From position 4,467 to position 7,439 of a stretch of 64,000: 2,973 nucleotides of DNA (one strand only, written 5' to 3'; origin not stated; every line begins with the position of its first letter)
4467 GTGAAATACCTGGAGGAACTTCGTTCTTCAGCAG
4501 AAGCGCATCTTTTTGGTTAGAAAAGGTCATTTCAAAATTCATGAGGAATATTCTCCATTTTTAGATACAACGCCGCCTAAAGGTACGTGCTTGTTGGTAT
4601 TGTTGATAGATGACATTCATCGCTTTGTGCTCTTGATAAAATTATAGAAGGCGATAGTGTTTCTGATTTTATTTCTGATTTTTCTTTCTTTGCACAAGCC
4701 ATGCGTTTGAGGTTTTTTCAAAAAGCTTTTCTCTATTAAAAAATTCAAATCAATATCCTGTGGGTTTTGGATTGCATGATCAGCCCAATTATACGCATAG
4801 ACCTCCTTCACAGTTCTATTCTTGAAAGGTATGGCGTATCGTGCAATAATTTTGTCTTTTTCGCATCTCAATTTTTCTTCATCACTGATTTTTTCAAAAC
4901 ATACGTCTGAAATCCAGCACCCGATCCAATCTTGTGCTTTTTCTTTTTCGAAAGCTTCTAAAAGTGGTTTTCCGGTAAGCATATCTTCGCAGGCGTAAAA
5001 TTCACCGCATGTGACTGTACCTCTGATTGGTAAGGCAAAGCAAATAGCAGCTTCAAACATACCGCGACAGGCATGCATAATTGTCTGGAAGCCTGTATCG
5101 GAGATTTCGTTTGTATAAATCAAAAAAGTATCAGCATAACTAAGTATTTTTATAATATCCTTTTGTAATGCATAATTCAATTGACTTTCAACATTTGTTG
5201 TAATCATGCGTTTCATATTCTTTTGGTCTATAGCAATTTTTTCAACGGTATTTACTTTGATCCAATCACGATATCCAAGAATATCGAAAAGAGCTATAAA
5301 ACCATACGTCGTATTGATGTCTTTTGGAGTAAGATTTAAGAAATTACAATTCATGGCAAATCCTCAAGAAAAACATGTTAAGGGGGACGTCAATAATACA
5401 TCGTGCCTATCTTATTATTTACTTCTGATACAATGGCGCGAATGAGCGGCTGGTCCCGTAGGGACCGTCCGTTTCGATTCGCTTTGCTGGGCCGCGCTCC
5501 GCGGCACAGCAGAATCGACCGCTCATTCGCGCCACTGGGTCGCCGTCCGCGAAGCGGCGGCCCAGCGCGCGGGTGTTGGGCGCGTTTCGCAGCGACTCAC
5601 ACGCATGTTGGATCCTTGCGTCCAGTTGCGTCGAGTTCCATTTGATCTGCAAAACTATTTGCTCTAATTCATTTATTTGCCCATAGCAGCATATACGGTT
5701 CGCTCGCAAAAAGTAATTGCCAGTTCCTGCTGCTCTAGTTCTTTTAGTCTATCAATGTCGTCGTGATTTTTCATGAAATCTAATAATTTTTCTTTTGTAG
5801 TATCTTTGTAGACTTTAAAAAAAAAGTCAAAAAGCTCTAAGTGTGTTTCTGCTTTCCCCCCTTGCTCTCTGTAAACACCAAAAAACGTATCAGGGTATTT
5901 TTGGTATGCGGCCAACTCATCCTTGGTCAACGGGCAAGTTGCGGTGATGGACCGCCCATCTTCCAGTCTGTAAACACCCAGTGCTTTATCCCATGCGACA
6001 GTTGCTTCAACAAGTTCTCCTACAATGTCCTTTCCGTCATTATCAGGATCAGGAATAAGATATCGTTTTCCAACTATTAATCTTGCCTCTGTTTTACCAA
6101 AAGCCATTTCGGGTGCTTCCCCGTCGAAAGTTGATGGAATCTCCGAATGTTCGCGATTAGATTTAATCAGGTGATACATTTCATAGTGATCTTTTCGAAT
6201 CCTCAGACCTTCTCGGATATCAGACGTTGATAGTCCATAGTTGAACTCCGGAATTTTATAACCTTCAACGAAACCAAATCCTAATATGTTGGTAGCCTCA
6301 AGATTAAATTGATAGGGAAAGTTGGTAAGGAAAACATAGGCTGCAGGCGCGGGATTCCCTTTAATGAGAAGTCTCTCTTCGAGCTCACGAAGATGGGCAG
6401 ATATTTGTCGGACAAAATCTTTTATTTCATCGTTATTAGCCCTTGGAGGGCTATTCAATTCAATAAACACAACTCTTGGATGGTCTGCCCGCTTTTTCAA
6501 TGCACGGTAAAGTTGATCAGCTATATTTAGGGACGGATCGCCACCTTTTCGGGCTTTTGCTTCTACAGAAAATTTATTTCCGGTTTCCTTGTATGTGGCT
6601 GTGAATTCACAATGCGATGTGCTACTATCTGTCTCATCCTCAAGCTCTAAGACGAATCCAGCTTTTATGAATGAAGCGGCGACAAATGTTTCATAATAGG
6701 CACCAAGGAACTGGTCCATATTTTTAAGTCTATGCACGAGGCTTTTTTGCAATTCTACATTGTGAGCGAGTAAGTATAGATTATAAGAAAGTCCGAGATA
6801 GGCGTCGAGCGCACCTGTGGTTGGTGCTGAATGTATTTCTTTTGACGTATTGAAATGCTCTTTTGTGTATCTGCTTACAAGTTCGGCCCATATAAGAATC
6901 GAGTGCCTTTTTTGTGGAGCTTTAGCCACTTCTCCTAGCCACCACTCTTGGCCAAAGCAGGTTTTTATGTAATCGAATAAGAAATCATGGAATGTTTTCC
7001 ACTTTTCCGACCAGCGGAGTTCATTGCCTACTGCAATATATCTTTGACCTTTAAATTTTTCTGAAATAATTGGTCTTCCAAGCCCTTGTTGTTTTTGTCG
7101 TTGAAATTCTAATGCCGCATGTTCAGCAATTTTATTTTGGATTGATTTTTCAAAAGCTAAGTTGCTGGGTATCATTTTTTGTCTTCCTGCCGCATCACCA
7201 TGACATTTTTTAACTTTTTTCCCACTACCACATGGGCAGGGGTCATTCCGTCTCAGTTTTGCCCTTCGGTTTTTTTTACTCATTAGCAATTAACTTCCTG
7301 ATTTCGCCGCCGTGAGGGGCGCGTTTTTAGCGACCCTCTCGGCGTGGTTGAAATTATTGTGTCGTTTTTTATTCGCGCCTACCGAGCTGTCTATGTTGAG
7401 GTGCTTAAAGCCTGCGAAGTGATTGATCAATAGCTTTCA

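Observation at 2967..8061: AT-rich six-gene cassette built around a minimal class-III cyclase-like protein: candidate uncharacterised cyclic-nucleotide defence system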

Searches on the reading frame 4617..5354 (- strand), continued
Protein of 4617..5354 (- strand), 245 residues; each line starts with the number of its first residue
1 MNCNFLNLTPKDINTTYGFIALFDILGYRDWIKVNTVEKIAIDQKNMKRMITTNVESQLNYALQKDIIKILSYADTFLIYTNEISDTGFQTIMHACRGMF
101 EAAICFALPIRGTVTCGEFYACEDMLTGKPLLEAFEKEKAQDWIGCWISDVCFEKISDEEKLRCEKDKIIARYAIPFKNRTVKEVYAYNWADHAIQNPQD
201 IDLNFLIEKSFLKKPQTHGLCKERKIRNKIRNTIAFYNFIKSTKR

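Call 103: list_cluster_members(proteins=[P0001, P0042, P0207])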
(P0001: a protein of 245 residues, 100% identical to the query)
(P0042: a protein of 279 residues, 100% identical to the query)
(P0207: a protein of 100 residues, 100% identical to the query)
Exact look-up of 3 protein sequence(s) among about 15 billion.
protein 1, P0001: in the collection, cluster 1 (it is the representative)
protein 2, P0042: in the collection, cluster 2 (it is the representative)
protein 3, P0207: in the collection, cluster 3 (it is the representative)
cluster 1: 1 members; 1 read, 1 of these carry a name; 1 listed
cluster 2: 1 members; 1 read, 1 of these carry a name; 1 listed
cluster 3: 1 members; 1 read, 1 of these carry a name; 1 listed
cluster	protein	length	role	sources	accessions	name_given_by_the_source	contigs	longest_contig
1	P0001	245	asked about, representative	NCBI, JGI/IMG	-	hypothetical protein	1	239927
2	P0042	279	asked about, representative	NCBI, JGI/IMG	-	hypothetical protein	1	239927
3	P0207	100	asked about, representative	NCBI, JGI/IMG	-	H+/gluconate symporter-like permease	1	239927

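Call 104: find_related_loci(query=A2, collection=viral_contigs, flank=6000)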
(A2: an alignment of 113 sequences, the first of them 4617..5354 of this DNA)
Query A2 (245 aa) in viral_contigs; peptide patterns used: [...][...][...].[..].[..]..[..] (x = any residue, [..] = any of these).
121 stretches matched a pattern; 20 encode a relative of the query (tblastn E <= 1e-3); 20 distinct loci.
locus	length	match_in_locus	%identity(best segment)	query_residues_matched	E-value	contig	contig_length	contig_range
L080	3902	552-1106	25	19-181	2e-14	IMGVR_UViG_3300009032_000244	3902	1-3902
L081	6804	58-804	22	19-241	5e-12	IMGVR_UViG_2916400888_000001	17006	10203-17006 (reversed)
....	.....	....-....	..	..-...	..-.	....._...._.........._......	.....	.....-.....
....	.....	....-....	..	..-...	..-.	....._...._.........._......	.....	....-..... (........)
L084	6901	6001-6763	19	2-241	5e-8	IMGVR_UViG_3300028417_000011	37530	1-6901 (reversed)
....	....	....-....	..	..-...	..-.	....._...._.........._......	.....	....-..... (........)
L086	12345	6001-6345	24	19-138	1e-5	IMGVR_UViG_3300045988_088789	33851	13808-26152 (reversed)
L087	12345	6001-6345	24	19-138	2e-5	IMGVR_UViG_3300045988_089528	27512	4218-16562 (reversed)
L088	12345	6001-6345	24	19-138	2e-5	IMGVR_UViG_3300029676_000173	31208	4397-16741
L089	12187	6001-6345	24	19-138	2e-5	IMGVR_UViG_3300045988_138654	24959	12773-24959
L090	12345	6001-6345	24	19-138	2e-5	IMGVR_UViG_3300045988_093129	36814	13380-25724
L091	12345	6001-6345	24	19-138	2e-5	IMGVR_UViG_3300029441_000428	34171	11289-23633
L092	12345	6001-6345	24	19-138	2e-5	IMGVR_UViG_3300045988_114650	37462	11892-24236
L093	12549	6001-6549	21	19-178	1e-5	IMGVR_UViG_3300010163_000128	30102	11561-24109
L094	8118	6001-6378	27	19-139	1e-5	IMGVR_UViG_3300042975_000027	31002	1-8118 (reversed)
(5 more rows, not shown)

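Call 108: fold_search(model_id=the predicted structure, library=viral)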
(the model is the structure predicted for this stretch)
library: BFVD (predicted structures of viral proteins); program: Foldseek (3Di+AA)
matches with E <= 10: 621; with E <= 0.001: 2
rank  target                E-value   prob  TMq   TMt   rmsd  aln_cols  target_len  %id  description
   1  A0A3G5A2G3            6.6e-07  1.00  0.49  0.31   4.7       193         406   16  Response regulator [Harvfovirus sp.]
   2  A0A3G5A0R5            4.3e-05  1.00  0.54  0.29   5.4       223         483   12  Guanylate cyclase domain-containing protein [Faunusvirus sp.]
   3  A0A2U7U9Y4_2          1.1e-03  1.00  0.47  0.12   8.7       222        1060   13  Serine/threonine protein kinase [Pandoravirus quercus]
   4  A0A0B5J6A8            2.5e-03  0.99  0.47  0.15  12.4       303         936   10  Serine/threonine kinase motif-containing protein [Pandoravirus inopinatum]
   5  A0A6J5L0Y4            3.1e-02  0.69  0.34  0.23  16.2       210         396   13  GGDEF domain [uncultured Caudovirales phage]
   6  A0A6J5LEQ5            3.3e-02  0.69  0.26  0.19   6.7       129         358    8  Diguanylate cyclase AdrA [uncultured Caudovirales phage]
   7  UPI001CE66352         4.8e-02  0.72  0.28  0.43   7.2       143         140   10  (no name look-up for this kind of identifier)
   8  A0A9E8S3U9            5.8e-02  0.54  0.26  0.38   9.3       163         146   13  (no name in the UniProt tables at hand)
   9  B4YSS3                5.8e-02  0.14  0.22  0.17  20.5       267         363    9  NS2 protein [Infectious hypodermal and hematopoietic necrosis virus]
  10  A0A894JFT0            7.4e-02  0.47  0.26  0.31   9.0       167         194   11  Polymerase (Fragment) [Eastern school whiting hepadnavirus FL4]
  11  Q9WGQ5                7.8e-02  0.54  0.26  0.30   7.7       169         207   12  Polyprotein (Fragment) [Human immunodeficiency virus type 1]
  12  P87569                8.8e-02  0.25  0.21  0.32   7.9       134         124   10  E4 ORF4 [Canine adenovirus serotype 2 (strain Toronto A 26-61)]
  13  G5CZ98                1.0e-01  0.54  0.26  0.43   7.1       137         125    9  E4 ORF D [Equine adenovirus A serotype 1]
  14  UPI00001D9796         1.1e-01  0.77  0.27  0.55   4.6       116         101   11  (no name look-up for this kind of identifier)
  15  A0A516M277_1          1.1e-01  0.13  0.24  0.07  20.9       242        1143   14  (no name in the UniProt tables at hand)
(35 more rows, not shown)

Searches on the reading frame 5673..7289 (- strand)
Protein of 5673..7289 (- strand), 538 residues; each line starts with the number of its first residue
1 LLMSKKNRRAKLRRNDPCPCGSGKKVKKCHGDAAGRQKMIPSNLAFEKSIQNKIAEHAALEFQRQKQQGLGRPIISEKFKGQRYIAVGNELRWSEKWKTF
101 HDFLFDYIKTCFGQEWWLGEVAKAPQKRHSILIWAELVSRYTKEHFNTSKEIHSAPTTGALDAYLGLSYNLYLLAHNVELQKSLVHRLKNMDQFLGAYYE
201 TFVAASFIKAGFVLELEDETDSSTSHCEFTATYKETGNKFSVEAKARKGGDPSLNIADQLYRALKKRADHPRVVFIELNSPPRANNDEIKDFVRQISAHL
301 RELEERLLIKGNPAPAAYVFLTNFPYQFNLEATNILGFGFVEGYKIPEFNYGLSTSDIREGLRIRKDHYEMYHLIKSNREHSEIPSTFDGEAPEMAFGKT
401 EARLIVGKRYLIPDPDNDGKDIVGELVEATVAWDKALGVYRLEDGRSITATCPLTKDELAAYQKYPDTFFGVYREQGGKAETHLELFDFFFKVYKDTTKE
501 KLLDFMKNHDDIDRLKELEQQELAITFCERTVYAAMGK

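Call 3: search_protein_families(library=pfam, proteins=[window:5673-7289:-], max_evalue=0.1)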
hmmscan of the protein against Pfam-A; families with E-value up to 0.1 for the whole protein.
window:5673-7289:- (538 aa): 1 family
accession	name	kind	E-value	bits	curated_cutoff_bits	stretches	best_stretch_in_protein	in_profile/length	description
PF02810.21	SEC-C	-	4.5e-08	33.3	20.4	1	14-31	1-18/19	SEC-C motif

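Call 4: search_protein_families(library=padloc, proteins=[window:5673-7289:-], max_evalue=0.1)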
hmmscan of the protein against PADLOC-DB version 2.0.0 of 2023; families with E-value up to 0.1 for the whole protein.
window:5673-7289:- (538 aa): 7 families
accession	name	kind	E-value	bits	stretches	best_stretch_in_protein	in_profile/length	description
PDLC00872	E2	-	1.5e-07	29.1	1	3-46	159-202/216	E2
PDLC00871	E2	-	9.1e-07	26.8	1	12-59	170-217/241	E2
PDLC00833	E1-E2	-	3e-06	24.9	1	5-36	165-196/222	E1-E2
PDLC00865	E2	-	7.6e-06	23.5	1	9-44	167-204/219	E2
PDLC04917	PDC-S12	-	0.00012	20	1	8-30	194-216/218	-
PDLC00870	E2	-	0.00025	19.1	1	11-33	170-192/223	E2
PDLC00861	E2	-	0.0014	16.2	1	13-45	177-210/232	E2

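Call 5: search_protein_families(library=ncbifam, proteins=[window:5673-7289:-], max_evalue=0.1)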
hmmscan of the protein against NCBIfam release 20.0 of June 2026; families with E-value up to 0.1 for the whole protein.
window:5673-7289:- (538 aa): 7 families
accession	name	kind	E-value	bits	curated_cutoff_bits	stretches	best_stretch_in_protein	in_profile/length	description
NF004088.0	PRK05590.1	equivalog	3.6e-07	30.7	140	1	8-32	141-165/166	hypothetical protein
NF002592.0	PRK02250.1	equivalog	2.2e-05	24.6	158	1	9-31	145-167/167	hypothetical protein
TIGR04102.1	SWIM_PBPRA1643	hypoth_equivalog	4.6e-05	23.8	68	1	10-30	87-107/108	PBPRA1643 family SWIM/SEC-C metal-binding motif protein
NF002449.0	PRK01617.1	equivalog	6.7e-05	23.3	141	1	9-31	131-153/154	hypothetical protein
NF008970.0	PRK12318.1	equivalog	0.00041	19.7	267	1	12-34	1-23/291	methionyl aminopeptidase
NF007704.0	PRK10396.1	equivalog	0.00045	20.2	149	1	9-29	198-218/221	hypothetical protein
NF001213.0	PRK00183.1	equivalog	0.00055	20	158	1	11-30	133-152/157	hypothetical protein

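Call 37: search_dna_similar(query=window:5673-7289:-, collection=plasmids, mode=protein, max_evalue=0.001, max_rows=15)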
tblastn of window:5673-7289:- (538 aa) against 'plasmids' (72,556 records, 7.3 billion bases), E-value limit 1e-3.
Records with a match: 8; places in all: 8; records where one place covers at least 80% of the query: 3.
Best place of each record, by identity: <60% 8.
By first word of the organism name: Sinorhizobium 3; Agrobacterium 2; Rhizobium 2; Caballeronia 1.
By predicted mobility (MOB-suite, as given by PLSDB): non-mobilizable 4; conjugative 3; mobilizable 1.
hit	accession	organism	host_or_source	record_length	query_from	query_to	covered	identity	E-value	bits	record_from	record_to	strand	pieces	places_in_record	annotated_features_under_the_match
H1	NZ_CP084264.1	Caballeronia sp. SL2Y3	Jalysus wickhami,Cell culture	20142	11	537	98%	44.3%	2e-135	440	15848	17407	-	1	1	hypothetical protein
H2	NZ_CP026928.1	Agrobacterium tumefaciens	Medicago sativa,from a crown gall tumor ...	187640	17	460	83%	34.9%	9e-64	233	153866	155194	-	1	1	SEC-C domain-containing protein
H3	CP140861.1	Rhizobium ruizarguesonis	Trifolium pratense,whole organism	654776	9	494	90%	30.1%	2e-56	211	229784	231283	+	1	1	SEC-C metal-binding domain-containing protein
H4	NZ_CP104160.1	Rhizobium sp. CB3060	Leucaena leucocephala,cell culture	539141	15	391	70%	38.2%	3e-63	231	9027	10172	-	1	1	SEC-C domain-containing protein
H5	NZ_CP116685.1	Agrobacterium fabrum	cell culture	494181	15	391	70%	35.8%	5e-60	222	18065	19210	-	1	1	SEC-C domain-containing protein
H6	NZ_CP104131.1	Sinorhizobium sp. K101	Phaseolus vulgaris,cell ...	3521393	155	323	31%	37.8%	2e-24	115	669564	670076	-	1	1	none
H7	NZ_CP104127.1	Sinorhizobium sp. M103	Phaseolus vulgaris,cell ...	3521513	155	323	31%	37.8%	2e-24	115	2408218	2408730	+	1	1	none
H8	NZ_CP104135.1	Sinorhizobium sp. C101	Phaseolus vulgaris,cell ...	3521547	155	323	31%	37.8%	2e-24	115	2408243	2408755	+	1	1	none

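Call 38: get_annotated_region(hit=H1, flank=5000)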
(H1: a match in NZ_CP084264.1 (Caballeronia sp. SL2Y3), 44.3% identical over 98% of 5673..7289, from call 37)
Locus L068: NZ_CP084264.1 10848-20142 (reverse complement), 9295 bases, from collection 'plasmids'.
description: Caballeronia sp. SL2Y3 plasmid p2, complete sequence
organism: Caballeronia sp. SL2Y3 (NCBI taxid 2878151)
taxonomy: Bacteria; Pseudomonadota; Betaproteobacteria; Burkholderiales; Burkholderiaceae; Caballeronia; Caballeronia sp. SL2Y3
host: -; source: Jalysus wickhami,Cell culture; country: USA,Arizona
typing (MOB-suite, as given by PLSDB): non-mobilizable
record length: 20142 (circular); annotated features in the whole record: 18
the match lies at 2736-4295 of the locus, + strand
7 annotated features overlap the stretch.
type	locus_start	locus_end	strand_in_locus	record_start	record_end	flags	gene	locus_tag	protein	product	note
CDS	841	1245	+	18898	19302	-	-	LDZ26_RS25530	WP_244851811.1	hypothetical protein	-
CDS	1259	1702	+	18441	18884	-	-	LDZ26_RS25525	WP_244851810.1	hypothetical protein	-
CDS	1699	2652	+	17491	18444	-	-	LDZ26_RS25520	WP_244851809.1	tyrosine-type recombinase/integrase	GO:0015074 - DNA integration [Evidence IEA]; GO:0006310 - DNA recombination [Evidence IEA]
CDS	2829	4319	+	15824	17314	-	-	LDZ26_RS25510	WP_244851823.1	hypothetical protein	-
CDS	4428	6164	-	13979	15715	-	-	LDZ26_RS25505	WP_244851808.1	restriction endonuclease subunit S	GO:0006304 - DNA modification [Evidence IEA]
CDS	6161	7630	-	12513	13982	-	-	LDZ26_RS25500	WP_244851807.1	class I SAM-dependent DNA methyltransferase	-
CDS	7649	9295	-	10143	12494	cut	-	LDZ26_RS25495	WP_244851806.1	EcoAI/FtnUII family type I restriction enzme subunit R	-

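Call 39: get_annotated_region(hit=H2, flank=5000)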
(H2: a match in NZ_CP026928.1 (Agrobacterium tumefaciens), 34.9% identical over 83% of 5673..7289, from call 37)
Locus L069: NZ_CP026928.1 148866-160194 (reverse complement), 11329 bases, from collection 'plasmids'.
description: Agrobacterium tumefaciens strain 1D1609 plasmid pAt1D1609b, complete sequence
organism: Agrobacterium tumefaciens (NCBI taxid 358)
taxonomy: Bacteria; Pseudomonadota; Alphaproteobacteria; Hyphomicrobiales; Rhizobiaceae; Agrobacterium; Agrobacterium tumefaciens
host: -; source: Medicago sativa,from a crown gall tumor on a field-grown alfalfa; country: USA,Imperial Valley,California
typing (MOB-suite, as given by PLSDB): conjugative; replicon rep_cluster_592; relaxase MOBQ; mating-pair formation MPF_T
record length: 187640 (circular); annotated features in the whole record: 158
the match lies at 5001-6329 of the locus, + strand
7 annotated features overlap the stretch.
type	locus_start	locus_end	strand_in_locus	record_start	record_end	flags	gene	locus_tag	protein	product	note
CDS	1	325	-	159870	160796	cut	-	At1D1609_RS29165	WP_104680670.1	zincin-like metallopeptidase domain-containing protein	-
CDS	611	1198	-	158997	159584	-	-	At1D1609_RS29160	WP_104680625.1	hypothetical protein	-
CDS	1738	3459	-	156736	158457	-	-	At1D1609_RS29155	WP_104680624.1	ParB N-terminal domain-containing protein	-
CDS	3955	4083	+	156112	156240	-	-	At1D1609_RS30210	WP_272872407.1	hypothetical protein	-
CDS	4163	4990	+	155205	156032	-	-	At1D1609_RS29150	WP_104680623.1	hypothetical protein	-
CDS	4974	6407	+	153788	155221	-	-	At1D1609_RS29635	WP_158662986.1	SEC-C domain-containing protein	-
CDS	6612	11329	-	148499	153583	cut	-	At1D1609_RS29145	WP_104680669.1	DEAD/DEAH box helicase family protein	-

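Call 40: get_annotated_region(hit=H3, flank=5000)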
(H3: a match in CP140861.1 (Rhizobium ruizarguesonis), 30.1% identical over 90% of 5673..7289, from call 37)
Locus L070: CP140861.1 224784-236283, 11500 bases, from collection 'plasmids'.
description: Rhizobium ruizarguesonis strain TP23 plasmid pRlX5, complete sequence
organism: Rhizobium ruizarguesonis (NCBI taxid 2081791)
taxonomy: Bacteria; Pseudomonadota; Alphaproteobacteria; Hyphomicrobiales; Rhizobiaceae; Rhizobium; Rhizobium ruizarguesonis
host: -; source: Trifolium pratense,whole organism; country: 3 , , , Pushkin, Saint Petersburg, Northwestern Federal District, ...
typing (MOB-suite, as given by PLSDB): mobilizable; relaxase MOBQ
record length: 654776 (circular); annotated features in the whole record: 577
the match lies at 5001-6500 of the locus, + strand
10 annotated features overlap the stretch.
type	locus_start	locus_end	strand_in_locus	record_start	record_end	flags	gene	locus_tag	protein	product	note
CDS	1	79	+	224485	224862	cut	-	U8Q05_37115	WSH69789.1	succinoglycan biosynthesis protein exoi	-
CDS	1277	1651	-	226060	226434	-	-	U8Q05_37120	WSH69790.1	thermonuclease family protein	-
CDS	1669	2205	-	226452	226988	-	-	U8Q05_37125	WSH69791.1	hypothetical protein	-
CDS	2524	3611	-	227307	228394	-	-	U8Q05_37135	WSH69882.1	IS3 family transposase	-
CDS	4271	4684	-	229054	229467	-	-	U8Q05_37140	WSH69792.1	hypothetical protein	-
CDS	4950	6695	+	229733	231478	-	-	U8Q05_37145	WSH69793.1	SEC-C metal-binding domain-containing protein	-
CDS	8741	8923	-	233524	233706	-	-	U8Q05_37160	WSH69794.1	hypothetical protein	-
CDS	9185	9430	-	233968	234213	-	-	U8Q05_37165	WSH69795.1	hypothetical protein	-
CDS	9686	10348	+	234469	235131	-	-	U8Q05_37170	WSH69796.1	DUF1684 domain-containing protein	-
CDS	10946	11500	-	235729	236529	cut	-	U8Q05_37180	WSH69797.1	type IV toxin-antitoxin system AbiEi family antitoxin domain-containing protein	-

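Call 55: search_protein_families(library=phrogs, proteins=[window:5673-7289:-], max_evalue=0.1)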
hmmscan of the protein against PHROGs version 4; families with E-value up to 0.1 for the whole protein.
window:5673-7289:- (538 aa): 4 families
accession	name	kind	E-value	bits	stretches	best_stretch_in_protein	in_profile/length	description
phrog_24700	-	unknown function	0.0048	18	1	11-29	200-218/221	-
phrog_30159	-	unknown function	0.019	16.1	1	11-31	43-63/69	-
phrog_18195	-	unknown function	0.047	13.4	1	7-31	463-487/489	-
phrog_25190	-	integration and excision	0.049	15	0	184-273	12-98/109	integrase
